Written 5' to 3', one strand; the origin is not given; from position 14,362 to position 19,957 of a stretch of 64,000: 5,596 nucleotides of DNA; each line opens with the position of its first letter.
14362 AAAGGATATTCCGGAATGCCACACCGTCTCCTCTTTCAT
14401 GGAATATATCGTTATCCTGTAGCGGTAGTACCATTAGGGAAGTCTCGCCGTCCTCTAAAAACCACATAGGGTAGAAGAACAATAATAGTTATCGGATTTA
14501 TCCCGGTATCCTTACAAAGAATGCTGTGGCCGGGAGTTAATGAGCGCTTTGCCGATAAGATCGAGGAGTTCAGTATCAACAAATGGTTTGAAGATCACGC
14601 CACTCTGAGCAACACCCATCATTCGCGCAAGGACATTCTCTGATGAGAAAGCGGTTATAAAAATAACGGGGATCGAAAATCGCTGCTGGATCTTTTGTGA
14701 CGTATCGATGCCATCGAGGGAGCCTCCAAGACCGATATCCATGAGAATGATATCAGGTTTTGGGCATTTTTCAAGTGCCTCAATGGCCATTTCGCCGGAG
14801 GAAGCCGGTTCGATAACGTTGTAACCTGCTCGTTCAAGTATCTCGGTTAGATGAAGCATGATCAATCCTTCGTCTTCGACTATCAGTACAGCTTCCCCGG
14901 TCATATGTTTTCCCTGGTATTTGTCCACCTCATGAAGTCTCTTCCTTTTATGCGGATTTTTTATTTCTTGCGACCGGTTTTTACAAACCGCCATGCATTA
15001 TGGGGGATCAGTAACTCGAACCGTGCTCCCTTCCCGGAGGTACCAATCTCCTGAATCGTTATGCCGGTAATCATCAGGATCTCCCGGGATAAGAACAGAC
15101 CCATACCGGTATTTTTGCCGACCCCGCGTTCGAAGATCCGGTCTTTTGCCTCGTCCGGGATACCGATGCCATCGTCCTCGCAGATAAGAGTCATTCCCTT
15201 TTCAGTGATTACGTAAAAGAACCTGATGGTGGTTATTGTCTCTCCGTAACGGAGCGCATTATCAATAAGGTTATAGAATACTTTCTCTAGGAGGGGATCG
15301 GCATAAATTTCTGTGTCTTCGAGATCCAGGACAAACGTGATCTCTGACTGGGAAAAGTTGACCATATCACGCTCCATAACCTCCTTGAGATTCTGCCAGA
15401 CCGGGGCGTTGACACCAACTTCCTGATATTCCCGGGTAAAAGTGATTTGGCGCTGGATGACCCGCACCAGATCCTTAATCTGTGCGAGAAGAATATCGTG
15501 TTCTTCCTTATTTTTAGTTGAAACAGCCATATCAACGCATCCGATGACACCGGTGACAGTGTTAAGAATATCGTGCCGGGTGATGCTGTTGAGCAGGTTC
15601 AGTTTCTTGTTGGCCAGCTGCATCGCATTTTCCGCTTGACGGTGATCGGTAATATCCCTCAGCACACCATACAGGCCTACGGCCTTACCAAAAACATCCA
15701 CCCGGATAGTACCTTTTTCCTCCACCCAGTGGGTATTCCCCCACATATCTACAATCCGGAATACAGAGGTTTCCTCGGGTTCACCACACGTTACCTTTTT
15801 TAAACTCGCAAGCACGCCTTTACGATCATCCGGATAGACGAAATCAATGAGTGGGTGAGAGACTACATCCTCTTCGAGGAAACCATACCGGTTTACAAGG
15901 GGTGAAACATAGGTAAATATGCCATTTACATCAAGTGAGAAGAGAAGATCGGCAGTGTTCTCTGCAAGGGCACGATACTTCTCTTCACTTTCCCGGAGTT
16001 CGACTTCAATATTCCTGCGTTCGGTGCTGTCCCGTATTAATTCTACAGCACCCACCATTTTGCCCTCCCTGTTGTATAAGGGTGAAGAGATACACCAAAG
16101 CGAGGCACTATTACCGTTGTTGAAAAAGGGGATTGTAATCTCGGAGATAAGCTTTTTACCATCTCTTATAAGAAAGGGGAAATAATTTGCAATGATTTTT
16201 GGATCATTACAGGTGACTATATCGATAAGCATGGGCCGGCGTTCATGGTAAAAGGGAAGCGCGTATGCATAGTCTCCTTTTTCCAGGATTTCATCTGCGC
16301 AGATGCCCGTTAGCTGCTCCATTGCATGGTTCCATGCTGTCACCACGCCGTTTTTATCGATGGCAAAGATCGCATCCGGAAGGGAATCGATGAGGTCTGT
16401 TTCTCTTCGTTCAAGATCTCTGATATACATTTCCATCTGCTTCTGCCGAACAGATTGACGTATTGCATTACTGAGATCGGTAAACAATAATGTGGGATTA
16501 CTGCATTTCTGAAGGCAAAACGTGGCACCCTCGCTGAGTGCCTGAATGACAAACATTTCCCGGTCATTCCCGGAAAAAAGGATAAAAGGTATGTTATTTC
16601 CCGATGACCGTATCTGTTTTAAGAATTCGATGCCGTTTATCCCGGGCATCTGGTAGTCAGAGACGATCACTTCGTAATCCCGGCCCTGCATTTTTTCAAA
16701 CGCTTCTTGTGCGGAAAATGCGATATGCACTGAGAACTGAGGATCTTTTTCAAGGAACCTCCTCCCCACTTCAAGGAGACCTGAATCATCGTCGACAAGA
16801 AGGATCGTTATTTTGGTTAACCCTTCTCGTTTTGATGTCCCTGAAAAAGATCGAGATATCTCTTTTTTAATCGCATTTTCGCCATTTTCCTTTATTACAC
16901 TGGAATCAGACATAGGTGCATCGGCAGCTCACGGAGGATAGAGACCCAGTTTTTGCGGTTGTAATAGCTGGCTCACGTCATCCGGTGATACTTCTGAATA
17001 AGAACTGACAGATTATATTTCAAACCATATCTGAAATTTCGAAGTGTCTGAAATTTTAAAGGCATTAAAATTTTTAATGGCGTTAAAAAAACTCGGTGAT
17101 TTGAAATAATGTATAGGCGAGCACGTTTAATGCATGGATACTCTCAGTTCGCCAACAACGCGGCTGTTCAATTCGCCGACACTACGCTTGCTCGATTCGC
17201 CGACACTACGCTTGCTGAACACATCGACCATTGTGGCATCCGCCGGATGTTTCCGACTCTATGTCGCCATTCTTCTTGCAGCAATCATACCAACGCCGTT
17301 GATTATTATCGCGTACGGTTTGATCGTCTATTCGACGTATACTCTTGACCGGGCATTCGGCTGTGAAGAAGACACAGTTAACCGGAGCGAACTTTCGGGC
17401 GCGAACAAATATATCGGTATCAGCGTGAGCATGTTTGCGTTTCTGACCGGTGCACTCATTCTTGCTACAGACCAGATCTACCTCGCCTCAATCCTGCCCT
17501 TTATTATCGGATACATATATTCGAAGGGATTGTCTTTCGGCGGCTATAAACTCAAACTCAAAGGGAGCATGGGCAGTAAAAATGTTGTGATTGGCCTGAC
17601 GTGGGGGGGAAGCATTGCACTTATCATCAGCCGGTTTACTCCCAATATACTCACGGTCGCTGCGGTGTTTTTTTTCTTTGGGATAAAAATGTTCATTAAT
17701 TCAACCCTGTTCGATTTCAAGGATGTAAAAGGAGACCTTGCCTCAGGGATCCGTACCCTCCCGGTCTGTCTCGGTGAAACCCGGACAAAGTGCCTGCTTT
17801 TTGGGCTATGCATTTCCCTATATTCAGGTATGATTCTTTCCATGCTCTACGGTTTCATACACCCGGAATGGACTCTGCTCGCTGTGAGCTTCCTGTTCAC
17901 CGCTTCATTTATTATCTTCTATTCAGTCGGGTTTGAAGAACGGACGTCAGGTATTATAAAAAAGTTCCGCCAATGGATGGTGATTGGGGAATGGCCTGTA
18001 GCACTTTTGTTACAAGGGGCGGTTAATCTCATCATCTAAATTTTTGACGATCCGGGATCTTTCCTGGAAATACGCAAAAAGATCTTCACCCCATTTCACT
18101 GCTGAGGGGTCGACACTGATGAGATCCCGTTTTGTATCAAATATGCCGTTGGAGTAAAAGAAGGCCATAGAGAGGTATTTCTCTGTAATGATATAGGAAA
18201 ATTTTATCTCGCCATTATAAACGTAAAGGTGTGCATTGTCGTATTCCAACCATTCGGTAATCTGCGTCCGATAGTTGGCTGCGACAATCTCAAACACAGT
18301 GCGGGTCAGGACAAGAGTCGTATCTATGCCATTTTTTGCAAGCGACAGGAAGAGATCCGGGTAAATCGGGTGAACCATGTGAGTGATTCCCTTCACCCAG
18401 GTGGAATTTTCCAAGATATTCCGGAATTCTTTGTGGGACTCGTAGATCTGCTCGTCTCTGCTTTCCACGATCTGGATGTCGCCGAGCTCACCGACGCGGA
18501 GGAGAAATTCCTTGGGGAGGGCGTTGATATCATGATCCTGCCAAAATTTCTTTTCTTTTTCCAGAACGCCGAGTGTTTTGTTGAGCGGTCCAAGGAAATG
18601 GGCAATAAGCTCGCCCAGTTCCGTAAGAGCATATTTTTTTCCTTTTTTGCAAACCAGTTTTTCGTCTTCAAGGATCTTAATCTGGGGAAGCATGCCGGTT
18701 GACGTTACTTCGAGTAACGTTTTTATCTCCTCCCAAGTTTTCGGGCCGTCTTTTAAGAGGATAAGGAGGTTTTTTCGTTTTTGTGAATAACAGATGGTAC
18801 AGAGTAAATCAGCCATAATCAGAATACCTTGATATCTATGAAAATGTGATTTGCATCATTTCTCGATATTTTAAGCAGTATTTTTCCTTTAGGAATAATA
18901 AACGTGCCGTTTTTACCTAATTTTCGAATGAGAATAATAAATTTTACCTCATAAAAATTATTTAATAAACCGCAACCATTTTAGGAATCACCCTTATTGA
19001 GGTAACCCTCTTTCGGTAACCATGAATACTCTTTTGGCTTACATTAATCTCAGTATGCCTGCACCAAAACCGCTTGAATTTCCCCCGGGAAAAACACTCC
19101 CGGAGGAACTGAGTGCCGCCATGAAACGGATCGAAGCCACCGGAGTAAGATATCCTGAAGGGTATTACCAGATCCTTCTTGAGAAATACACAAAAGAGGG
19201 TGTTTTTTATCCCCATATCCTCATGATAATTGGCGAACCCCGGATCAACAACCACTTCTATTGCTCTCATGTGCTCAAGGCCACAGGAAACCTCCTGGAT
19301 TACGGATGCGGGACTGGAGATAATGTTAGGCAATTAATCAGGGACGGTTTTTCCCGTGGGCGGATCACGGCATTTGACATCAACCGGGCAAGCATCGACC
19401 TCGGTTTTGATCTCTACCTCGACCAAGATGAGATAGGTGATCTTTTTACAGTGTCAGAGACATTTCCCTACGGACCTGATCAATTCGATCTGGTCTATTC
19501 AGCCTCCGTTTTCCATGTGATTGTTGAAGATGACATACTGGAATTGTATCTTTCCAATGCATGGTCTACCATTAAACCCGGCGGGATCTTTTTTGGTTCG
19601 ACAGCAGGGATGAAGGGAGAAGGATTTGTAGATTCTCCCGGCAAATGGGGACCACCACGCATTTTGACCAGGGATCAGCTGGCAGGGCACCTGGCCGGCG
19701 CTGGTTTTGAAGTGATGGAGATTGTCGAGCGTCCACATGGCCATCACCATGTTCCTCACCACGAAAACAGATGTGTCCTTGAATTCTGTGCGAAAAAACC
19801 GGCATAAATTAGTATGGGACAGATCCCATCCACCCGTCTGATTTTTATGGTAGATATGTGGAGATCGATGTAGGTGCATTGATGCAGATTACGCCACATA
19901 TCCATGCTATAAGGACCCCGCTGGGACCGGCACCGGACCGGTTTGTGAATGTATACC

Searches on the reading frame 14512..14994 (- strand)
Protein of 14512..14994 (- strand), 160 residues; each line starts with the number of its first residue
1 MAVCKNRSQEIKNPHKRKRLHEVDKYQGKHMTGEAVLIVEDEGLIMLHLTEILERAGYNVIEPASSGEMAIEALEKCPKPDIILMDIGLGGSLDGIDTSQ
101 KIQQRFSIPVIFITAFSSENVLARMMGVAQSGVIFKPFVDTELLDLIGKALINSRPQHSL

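Call 59: search_protein_families(library=pfam, proteins=[window:14512-14994:-], max_evalue=0.00001)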
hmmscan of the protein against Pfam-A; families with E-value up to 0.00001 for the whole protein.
window:14512-14994:- (160 aa): 1 family
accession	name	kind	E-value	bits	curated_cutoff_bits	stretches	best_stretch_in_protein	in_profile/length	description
PF00072.30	Response_reg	-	5.8e-22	78.4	30.2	1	36-147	1-110/111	Response regulator receiver domain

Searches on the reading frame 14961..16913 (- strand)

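Call 59: search_protein_families(library=pfam, proteins=[window:14961-16913:-], max_evalue=0.00001)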
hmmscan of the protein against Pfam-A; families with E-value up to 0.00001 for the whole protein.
window:14961-16913:- (650 aa): 7 families
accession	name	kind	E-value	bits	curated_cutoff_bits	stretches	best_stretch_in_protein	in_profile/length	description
PF00072.30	Response_reg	-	3.8e-22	79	30.2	1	37-145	1-108/111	Response regulator receiver domain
PF00989.32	PAS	-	2.3e-17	63.5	22.6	2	174-212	6-44/113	PAS fold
PF08448.16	PAS_4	-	7.8e-15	55.5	23.1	1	176-300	2-109/110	PAS fold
PF02518.31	HATPase_c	-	6.3e-14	52.8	26.4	1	541-638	5-109/111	Histidine kinase-, DNA gyrase B-, and HSP90-like ATPase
PF08447.18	PAS_3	-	2.4e-10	41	25.6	1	334-417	2-88/89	PAS fold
PF13188.13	PAS_8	-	2.2e-08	34.1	21.8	1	173-209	5-43/65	PAS domain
PF13426.13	PAS_9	-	2.3e-06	28.2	27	0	179-298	1-103/103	PAS domain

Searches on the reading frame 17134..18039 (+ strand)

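Call 59: search_protein_families(library=pfam, proteins=[window:17134-18039:+], max_evalue=0.00001)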
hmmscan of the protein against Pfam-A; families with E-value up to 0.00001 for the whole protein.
window:17134-18039:+ (301 aa): 1 family
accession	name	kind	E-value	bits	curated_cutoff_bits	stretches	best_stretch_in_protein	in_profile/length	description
PF01040.23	UbiA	-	9.5e-10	38.6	34.2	1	63-278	31-243/250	UbiA prenyltransferase family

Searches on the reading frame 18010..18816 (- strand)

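Call 59: search_protein_families(library=pfam, proteins=[window:18010-18816:-], max_evalue=0.00001)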
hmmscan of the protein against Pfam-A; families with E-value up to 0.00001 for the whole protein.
window:18010-18816:- (268 aa): 2 families
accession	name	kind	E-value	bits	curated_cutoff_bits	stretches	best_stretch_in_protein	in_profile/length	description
PF08350.17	FilR1_middle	-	6.8e-38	130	27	1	124-253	1-128/128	Methanogenesis regulatory protein FilR1, middle domain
PF25213.1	HVO_A0261_N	-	2.6e-07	30.9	35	1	10-73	9-72/86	HVO_A0261 N-terminal domain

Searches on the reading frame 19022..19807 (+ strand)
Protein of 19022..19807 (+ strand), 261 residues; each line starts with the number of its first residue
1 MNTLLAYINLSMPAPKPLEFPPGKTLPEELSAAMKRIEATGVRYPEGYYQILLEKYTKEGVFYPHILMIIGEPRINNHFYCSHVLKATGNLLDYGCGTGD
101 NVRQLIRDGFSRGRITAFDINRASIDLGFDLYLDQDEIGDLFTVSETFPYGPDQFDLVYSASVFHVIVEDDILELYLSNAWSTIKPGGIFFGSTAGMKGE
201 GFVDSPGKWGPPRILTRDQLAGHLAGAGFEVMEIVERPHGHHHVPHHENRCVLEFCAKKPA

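Call 59: search_protein_families(library=pfam, proteins=[window:19022-19807:+], max_evalue=0.00001)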
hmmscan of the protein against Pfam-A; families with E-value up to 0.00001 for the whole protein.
window:19022-19807:+ (261 aa): 5 families
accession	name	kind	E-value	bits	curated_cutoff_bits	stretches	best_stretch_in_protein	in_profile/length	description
PF13649.12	Methyltransf_25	-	3.9e-10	40.7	27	1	92-188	2-97/97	Methyltransferase domain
PF13489.12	Methyltransf_23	-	2.1e-09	37.8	27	1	85-232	20-162/164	Methyltransferase domain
PF08241.18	Methyltransf_11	-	4.4e-09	37.3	21.2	1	92-191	1-94/95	Methyltransferase domain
PF08242.18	Methyltransf_12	-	1.6e-08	35.6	30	1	92-190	1-98/98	Methyltransferase domain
PF13847.12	Methyltransf_31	-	1.3e-07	31.8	27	1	88-193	4-110/145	Methyltransferase domain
